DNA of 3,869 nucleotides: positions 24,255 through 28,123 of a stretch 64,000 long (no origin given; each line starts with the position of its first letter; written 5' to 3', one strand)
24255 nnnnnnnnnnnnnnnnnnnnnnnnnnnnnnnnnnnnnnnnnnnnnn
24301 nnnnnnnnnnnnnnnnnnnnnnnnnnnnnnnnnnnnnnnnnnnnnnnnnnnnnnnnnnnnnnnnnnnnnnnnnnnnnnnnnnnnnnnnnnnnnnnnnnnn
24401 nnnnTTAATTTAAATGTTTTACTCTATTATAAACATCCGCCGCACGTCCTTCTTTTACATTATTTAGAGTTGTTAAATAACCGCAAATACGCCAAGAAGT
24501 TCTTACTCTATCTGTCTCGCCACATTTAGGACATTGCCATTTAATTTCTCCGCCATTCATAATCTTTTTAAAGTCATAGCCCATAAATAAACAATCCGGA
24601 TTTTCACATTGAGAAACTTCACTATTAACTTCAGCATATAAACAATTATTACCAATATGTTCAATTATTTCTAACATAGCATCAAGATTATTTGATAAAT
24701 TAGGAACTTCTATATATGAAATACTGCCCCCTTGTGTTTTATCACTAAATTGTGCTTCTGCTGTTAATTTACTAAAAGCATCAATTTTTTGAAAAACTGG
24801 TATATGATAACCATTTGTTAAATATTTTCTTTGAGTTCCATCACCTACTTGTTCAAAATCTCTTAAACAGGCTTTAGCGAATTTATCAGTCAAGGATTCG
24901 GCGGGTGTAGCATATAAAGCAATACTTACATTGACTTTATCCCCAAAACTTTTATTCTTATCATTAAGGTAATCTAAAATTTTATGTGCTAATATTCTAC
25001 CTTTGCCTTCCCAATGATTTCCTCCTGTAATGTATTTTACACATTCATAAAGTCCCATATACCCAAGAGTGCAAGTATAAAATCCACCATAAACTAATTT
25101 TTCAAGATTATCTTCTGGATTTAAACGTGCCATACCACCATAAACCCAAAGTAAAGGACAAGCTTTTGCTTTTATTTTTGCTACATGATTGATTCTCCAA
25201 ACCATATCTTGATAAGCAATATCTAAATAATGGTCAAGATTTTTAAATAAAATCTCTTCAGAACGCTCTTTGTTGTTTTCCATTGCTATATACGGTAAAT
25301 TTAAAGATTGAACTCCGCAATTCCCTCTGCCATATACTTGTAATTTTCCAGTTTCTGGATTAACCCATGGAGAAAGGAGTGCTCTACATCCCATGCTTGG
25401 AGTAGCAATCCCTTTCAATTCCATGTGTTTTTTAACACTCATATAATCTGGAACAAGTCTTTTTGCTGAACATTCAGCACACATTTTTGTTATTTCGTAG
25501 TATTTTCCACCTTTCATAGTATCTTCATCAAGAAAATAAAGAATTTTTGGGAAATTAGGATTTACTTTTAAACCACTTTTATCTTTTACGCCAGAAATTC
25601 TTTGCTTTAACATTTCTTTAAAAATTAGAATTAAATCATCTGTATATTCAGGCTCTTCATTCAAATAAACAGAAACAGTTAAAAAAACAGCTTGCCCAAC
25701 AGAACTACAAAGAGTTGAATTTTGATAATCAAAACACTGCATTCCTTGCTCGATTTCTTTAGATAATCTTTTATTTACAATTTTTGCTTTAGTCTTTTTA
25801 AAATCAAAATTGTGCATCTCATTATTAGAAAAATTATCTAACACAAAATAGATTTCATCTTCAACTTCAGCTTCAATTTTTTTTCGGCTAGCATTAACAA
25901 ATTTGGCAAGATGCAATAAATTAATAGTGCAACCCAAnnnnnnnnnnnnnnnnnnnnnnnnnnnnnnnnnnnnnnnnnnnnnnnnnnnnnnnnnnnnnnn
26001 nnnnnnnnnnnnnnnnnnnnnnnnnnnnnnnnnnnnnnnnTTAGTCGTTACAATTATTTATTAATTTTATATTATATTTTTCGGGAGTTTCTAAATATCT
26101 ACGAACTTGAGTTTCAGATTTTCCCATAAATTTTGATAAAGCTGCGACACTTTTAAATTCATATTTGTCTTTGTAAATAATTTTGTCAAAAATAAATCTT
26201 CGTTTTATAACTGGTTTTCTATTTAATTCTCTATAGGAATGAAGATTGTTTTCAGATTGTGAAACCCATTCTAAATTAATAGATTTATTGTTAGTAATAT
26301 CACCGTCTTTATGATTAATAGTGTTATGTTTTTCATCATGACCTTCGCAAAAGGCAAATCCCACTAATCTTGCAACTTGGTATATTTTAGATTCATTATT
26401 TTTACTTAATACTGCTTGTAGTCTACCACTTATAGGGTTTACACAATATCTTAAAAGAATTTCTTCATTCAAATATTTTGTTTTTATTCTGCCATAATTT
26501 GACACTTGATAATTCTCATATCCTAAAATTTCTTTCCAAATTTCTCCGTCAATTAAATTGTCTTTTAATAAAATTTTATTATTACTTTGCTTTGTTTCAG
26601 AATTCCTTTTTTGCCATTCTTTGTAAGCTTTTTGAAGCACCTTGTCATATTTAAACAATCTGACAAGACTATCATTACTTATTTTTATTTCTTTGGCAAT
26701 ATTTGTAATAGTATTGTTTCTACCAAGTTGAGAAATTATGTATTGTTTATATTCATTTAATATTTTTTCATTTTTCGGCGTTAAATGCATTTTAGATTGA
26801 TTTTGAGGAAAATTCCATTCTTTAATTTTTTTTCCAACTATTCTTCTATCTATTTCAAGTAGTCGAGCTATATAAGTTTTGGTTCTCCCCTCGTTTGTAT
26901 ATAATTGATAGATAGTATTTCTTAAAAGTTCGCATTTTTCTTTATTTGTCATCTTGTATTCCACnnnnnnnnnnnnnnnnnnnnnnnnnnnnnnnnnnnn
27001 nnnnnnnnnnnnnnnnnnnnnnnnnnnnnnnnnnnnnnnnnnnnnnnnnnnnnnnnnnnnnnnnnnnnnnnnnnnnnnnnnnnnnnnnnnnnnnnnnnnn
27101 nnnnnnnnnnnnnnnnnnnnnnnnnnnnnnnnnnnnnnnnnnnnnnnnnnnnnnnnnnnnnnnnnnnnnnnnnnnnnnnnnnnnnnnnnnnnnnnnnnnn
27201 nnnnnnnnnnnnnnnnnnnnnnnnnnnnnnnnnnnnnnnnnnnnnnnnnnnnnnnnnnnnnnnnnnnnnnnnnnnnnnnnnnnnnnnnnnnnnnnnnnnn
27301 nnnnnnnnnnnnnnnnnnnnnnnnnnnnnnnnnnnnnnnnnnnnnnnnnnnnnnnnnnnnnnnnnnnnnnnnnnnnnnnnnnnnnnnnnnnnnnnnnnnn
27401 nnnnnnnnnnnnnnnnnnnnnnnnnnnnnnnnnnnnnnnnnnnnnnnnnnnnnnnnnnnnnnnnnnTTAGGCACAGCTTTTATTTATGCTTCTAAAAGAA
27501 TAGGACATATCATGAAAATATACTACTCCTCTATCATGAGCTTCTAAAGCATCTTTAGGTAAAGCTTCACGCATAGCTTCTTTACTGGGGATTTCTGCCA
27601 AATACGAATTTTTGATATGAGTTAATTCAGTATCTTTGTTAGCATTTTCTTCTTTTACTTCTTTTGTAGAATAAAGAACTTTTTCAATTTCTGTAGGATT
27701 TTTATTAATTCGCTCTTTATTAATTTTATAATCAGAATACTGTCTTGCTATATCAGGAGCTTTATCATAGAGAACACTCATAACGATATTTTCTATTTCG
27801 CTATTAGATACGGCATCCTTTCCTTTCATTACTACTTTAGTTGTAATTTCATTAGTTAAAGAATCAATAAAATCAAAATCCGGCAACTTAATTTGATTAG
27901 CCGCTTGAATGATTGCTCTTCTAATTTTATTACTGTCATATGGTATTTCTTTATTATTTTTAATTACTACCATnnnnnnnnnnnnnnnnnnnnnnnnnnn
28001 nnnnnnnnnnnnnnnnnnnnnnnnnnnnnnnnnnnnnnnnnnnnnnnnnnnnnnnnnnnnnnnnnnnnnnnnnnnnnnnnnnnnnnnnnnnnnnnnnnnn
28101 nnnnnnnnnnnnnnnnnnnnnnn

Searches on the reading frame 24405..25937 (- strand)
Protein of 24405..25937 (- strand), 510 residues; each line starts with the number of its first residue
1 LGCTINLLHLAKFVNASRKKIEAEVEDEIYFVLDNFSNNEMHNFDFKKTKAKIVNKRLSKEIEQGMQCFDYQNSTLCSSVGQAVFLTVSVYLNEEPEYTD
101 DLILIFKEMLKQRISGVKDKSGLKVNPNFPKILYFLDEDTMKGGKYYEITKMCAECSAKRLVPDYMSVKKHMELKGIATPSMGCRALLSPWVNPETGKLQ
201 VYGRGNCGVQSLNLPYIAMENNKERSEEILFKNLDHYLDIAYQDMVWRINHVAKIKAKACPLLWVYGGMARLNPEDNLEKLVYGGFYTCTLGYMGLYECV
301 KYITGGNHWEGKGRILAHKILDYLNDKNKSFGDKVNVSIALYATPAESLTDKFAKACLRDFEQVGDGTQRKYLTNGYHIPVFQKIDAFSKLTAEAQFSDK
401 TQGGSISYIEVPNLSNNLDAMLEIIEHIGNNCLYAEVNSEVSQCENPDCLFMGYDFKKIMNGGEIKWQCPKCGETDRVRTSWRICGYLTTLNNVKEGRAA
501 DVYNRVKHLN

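Call 90: search_protein_families(library=phrogs, proteins=[window:24405-25937:-], max_evalue=0.00001)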
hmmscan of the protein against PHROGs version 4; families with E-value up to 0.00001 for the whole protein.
window:24405-25937:- (510 aa): 4 families
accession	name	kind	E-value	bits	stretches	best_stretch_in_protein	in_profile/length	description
phrog_487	-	moron, auxiliary metabolic gene and host takeover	1.1e-111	375.3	1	10-509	238-713/718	NrdD-like anaerobic ribonucleotide reductase large subunit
phrog_4218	-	DNA, RNA and nucleotide metabolism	1.3e-72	245.7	1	178-509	7-333/333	anaerobic ribonucleoside reductase large subunit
phrog_26446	-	DNA, RNA and nucleotide metabolism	3.7e-18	66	1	195-310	30-143/761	anaerobic ribonucleoside reductase large subunit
phrog_29160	-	DNA, RNA and nucleotide metabolism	4.3e-16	60.5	1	346-508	2-155/158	anaerobic ribonucleoside reductase large subunit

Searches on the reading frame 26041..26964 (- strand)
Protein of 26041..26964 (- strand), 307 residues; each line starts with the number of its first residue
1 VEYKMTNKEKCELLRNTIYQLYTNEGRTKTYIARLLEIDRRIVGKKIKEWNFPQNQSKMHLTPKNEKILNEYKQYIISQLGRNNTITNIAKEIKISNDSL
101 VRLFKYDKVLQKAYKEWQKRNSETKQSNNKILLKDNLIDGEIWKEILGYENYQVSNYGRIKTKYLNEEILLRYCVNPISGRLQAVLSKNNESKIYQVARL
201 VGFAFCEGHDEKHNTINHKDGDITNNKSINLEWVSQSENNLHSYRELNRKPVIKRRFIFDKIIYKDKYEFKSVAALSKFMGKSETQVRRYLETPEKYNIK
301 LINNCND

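Call 90: search_protein_families(library=phrogs, proteins=[window:26041-26964:-], max_evalue=0.00001)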
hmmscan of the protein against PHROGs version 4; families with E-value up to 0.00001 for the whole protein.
window:26041-26964:- (307 aa): 3 families
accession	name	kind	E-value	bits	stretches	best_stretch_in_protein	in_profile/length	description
phrog_59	-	DNA, RNA and nucleotide metabolism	2.5e-28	100.6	1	55-290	66-266/423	HNH endonuclease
phrog_959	-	DNA, RNA and nucleotide metabolism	1.6e-24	87.2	1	139-247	4-110/138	HNH endonuclease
phrog_1492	-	DNA, RNA and nucleotide metabolism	2.3e-16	60.9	1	133-245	37-161/414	HNH endonuclease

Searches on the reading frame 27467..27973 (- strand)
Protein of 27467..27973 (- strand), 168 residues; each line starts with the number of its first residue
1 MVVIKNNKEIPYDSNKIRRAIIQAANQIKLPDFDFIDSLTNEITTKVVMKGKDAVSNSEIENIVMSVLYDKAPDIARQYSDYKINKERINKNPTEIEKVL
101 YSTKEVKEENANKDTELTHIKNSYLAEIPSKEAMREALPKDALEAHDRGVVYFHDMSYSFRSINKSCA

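Call 91: search_protein_families(library=pfam, proteins=[window:27467-27973:-], max_evalue=0.001)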
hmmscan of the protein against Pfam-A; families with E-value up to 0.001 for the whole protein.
window:27467-27973:- (168 aa): 2 families
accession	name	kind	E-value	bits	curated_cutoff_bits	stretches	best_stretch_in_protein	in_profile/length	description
PF03477.21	ATP-cone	-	3.9e-12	47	25.8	1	2-84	3-84/88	ATP cone domain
PF13597.11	NRDD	-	1.1e-06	28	26.2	1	109-162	1-55/562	Anaerobic ribonucleoside-triphosphate reductase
